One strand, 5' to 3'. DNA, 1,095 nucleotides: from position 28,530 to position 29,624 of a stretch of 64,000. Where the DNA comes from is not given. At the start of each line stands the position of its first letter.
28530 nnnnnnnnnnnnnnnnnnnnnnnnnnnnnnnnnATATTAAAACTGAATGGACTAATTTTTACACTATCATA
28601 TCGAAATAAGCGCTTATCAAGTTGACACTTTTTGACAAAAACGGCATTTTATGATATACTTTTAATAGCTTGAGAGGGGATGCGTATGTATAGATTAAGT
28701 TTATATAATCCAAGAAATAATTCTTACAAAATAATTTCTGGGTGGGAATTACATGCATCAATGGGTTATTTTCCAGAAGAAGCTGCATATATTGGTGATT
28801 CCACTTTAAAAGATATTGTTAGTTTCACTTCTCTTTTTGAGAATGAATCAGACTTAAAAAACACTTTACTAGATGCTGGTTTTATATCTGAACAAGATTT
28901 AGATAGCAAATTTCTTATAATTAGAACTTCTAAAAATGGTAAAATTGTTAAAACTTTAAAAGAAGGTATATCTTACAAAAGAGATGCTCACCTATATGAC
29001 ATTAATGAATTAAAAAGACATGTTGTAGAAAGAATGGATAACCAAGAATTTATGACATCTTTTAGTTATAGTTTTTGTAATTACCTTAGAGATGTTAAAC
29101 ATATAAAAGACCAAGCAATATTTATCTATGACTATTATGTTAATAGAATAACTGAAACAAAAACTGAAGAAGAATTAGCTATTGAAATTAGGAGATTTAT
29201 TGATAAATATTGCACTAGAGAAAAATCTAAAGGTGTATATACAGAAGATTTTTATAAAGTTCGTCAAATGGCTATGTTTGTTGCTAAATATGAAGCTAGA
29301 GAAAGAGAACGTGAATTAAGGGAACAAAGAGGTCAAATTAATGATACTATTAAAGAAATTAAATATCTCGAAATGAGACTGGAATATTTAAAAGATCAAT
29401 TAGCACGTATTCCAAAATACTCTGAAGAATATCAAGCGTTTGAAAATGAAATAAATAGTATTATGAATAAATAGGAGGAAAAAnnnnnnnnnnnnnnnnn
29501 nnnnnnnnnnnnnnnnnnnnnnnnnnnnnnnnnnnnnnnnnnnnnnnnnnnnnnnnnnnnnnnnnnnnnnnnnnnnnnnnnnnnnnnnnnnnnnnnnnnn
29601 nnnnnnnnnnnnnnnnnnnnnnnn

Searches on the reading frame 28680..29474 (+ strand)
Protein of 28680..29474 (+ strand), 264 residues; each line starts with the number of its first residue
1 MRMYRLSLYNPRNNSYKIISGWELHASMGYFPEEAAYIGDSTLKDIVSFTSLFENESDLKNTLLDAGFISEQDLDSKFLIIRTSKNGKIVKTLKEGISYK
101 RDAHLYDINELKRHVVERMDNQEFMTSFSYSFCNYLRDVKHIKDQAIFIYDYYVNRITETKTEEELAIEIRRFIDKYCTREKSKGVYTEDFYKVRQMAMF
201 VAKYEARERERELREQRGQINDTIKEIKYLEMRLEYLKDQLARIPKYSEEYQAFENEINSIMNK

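Call 3: search_protein_families(library=pfam, proteins=[window:28680-29474:+], max_evalue=1)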
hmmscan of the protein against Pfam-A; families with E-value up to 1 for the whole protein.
window:28680-29474:+ (264 aa): 3 families
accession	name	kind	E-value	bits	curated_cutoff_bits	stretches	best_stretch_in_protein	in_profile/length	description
PF15079.11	Tsc35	-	0.011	15.8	27.7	1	177-232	20-75/205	Testis-specific protein 35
PF21733.3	Death_3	-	0.17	12.4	27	1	185-226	18-61/106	Death domain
PF17324.7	BLI1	-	0.56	11.4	26.9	0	82-135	37-90/111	BLOC-1 interactor 1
